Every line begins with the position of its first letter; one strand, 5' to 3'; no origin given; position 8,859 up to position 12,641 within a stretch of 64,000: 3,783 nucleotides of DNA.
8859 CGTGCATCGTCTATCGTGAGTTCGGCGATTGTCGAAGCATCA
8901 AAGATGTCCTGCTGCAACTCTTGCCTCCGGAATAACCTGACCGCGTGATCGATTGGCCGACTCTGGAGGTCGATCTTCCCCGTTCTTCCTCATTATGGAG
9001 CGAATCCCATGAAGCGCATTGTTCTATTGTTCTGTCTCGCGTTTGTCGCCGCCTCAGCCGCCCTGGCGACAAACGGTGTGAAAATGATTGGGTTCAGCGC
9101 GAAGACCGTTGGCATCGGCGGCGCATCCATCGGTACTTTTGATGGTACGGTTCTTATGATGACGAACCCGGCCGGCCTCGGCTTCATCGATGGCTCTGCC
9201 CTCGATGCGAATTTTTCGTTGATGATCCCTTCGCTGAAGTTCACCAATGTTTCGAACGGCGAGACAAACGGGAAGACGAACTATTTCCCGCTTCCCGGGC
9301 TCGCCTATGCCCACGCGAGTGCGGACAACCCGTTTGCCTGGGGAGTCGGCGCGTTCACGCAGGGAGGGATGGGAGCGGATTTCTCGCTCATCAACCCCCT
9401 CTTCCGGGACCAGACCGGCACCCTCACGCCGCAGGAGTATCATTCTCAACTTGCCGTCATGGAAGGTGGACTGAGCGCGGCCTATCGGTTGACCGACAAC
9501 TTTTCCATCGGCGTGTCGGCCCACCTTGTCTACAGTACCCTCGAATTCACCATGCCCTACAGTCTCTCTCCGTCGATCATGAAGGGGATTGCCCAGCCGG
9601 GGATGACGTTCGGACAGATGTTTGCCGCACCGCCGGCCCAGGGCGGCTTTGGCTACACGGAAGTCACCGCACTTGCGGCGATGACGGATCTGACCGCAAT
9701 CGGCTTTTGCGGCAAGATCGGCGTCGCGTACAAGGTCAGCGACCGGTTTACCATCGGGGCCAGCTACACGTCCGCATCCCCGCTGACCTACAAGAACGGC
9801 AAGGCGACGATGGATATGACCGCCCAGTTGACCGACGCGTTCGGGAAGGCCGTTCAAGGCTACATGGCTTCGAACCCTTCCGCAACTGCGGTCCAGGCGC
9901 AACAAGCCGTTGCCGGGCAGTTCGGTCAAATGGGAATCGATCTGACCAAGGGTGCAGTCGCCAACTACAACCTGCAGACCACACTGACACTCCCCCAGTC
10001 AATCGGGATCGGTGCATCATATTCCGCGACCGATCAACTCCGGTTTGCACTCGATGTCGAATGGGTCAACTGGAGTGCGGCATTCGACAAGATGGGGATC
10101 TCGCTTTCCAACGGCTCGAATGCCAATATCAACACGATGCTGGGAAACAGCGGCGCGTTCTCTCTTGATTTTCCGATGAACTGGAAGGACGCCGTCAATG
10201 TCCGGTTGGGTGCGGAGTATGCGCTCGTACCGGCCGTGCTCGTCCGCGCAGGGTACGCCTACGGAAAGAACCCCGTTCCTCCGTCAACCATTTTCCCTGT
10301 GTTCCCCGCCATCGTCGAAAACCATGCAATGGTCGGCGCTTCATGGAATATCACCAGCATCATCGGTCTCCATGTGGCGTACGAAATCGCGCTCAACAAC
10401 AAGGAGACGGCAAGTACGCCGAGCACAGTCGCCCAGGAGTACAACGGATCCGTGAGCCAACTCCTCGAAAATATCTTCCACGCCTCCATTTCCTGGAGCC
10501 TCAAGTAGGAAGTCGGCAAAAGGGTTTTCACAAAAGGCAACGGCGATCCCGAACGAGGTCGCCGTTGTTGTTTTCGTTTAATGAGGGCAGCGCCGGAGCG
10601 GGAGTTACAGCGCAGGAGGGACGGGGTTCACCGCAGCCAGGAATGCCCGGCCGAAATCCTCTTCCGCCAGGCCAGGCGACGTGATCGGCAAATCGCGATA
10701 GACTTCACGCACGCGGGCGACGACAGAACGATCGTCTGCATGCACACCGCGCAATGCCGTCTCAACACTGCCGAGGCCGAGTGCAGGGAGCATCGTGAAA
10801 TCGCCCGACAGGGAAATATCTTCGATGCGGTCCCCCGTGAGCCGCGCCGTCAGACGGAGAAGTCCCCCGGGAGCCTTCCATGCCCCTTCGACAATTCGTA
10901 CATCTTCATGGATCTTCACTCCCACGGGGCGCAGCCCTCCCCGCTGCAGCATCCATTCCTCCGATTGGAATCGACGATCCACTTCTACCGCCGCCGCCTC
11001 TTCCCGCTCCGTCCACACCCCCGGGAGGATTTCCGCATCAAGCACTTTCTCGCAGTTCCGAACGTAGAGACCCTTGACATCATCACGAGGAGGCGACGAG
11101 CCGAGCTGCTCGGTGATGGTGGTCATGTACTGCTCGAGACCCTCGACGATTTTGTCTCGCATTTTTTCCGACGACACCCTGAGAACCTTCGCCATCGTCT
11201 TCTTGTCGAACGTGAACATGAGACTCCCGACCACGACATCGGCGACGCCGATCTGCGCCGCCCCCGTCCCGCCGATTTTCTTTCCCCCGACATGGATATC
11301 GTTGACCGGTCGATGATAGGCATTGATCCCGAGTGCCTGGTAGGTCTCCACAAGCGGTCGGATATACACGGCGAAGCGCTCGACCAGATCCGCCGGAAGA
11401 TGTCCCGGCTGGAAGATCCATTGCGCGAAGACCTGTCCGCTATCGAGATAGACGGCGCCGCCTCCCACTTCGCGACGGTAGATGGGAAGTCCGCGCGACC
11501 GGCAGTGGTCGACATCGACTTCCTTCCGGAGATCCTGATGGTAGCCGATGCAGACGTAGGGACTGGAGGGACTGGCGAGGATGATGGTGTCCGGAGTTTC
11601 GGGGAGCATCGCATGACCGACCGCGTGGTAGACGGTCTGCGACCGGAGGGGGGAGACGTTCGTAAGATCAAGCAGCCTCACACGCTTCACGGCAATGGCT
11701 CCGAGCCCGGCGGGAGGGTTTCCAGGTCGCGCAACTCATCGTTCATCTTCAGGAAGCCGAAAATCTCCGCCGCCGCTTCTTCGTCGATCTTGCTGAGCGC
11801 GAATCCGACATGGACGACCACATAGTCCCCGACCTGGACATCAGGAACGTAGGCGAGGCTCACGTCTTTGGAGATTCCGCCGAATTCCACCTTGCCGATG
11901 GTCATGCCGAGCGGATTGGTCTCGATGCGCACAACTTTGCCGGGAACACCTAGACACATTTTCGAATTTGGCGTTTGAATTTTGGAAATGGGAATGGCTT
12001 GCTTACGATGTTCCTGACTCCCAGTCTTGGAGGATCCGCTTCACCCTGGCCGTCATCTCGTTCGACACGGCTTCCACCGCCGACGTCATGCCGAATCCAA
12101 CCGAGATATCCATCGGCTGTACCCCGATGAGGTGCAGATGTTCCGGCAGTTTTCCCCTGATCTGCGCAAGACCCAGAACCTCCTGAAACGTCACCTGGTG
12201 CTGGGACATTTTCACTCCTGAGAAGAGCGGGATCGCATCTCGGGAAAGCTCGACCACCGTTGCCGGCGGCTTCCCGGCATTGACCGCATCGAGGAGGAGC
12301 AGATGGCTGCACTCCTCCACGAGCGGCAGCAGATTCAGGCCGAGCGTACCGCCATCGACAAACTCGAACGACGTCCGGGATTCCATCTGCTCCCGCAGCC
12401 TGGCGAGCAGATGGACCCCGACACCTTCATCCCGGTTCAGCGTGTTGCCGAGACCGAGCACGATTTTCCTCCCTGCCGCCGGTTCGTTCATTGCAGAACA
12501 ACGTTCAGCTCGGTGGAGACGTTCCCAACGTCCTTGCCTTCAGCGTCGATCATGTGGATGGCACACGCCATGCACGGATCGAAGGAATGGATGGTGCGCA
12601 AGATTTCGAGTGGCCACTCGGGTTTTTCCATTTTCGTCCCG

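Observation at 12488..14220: Hydrogenase large subunit is shattered by ~7-8 single-base frameshifts confined to 1.7 kb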

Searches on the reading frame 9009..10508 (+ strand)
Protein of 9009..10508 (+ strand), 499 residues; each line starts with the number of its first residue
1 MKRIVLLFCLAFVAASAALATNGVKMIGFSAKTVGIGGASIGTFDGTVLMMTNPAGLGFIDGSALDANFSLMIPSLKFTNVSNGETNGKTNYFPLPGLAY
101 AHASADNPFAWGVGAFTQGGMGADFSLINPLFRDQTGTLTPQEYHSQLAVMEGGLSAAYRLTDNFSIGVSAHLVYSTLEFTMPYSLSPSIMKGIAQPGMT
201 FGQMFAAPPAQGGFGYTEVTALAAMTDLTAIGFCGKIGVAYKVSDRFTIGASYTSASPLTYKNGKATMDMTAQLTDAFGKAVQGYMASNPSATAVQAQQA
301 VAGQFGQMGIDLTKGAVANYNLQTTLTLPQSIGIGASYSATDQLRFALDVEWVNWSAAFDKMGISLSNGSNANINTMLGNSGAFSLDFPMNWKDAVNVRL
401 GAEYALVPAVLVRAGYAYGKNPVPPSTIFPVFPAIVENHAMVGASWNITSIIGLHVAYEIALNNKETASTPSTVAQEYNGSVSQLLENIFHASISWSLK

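Call 20: search_protein_families(library=pfam, proteins=[window:9009-10508:+], max_evalue=0.00001)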
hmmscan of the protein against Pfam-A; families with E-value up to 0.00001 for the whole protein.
window:9009-10508:+ (499 aa): 1 family
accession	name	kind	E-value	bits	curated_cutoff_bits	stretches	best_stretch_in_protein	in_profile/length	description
PF03349.22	Toluene_X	-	1.6e-33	116.3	29.7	1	22-476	11-397/421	Outer membrane protein transport protein (OMPP1/FadL/TodX)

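Call 58: find_encoding_contigs(protein=window:9009-10508:+, flank=2000, max_places=5)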
Protein window:9009-10508:+ (499 aa): 1 contig read that carries it; 1 place shown.
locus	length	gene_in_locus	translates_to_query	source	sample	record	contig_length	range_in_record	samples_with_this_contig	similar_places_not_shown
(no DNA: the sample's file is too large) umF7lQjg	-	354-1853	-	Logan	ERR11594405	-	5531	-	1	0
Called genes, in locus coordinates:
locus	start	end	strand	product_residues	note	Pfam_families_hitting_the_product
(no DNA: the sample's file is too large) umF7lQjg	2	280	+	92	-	?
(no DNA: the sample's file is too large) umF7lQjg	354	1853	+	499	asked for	PF03349:Toluene_X, PF13505:OMP_b-brl (faint)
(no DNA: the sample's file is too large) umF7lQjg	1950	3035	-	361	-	PF21948:LplA-B_cat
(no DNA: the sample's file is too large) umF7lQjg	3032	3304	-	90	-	PF01455:HupF_HypC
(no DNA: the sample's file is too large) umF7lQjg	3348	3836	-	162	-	PF01750:HycI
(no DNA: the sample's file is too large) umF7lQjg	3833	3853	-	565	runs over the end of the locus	?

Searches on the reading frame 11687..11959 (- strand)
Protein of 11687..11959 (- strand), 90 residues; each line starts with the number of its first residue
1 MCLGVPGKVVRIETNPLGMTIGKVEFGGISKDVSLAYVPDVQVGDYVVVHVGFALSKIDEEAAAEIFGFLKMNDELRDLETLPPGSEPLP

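Call 32: search_protein_families(library=ncbifam, proteins=[window:11687-11959:-], max_evalue=0.001)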
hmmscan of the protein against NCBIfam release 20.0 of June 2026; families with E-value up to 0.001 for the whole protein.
window:11687-11959:- (90 aa): 3 families
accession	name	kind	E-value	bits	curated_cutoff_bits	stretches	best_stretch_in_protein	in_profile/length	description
TIGR00074.1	hypC_hupF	subfamily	4.7e-23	80.9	48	1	1-70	1-65/80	HypC/HybG/HupF family hydrogenase formation chaperone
NF007721.0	PRK10413.1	equivalog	1.5e-13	50.4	115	1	1-78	1-81/87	hydrogenase maturation factor HybG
NF007712.0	PRK10409.1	equivalog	2.6e-11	43.6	136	1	1-71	1-72/90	HypC/HybG/HupF family hydrogenase formation chaperone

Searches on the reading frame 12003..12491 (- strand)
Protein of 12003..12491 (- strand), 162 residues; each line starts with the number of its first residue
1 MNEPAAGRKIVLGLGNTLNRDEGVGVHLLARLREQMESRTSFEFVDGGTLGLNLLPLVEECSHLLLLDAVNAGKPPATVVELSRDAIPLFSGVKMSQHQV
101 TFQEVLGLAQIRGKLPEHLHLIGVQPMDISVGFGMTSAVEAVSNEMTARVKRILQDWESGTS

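Call 8: find_encoding_contigs(protein=window:12003-12491:-, flank=10000, max_places=10)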
Protein window:12003-12491:- (162 aa): 2 contigs read that carry it; 2 places shown.
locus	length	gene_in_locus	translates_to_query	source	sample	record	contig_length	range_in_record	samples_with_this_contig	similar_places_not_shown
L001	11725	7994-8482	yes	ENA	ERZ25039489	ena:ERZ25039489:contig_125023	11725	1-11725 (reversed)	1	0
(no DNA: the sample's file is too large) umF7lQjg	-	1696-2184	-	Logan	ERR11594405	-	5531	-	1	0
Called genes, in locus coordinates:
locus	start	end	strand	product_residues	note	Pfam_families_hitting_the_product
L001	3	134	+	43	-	?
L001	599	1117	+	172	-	PF10114:PocR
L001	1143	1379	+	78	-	PF01206:TusA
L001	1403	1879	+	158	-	PF13686:DrsE_2, PF02635:DsrE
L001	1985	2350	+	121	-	PF02635:DsrE, PF13686:DrsE_2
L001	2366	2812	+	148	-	PF01597:GCV_H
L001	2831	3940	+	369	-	PF01058:Oxidored_q6, PF14720:NiFe_hyd_SSU_C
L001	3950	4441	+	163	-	-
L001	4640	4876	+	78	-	PF13183:Fer4_8 (weak)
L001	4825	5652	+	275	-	-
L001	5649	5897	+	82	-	PF02754:CCG (weak)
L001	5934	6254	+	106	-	-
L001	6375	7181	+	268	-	PF00374:NiFeSe_Hases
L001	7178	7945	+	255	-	PF00374:NiFeSe_Hases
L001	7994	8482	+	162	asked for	PF01750:HycI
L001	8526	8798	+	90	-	PF01455:HupF_HypC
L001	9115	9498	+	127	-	PF21948:LplA-B_cat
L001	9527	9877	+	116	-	-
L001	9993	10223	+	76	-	-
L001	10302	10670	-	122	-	-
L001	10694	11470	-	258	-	PF03349:Toluene_X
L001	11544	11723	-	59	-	?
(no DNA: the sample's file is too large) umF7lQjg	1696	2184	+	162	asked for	PF01750:HycI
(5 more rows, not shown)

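Call 32: search_protein_families(library=ncbifam, proteins=[window:12003-12491:-], max_evalue=0.001)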
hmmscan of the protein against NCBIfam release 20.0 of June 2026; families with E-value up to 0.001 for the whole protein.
window:12003-12491:- (162 aa): 7 families
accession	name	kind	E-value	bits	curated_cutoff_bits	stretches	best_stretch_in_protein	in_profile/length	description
TIGR00140.1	hupD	subfamily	5.3e-38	130.3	151.8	1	10-157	2-150/151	HyaD/HybD family hydrogenase maturation endopeptidase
TIGR00072.1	hydrog_prot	superfamily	5.8e-38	130.1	47.45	1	11-153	2-144/145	hydrogenase maturation protease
NF007616.0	PRK10264.1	equivalog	2.6e-32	112.1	261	1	7-131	4-129/195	hydrogenase 1 maturation protease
NF007777.0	PRK10466.1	equivalog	4.4e-32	111.1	190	1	8-156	2-151/164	HyaD/HybD family hydrogenase maturation endopeptidase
NF045519.1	NiFeSe_H2_mat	exception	1.1e-23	83.8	190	1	10-155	4-148/152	NiFeSe hydrogenase maturation protease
TIGR00142.1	hycI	equivalog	7.3e-15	55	119.1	1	10-156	2-144/146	hydrogenase maturation peptidase HycI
TIGR00130.1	frhD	equivalog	9.3e-10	38.8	134.95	1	8-142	4-139/153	coenzyme F420-reducing hydrogenase, FrhD protein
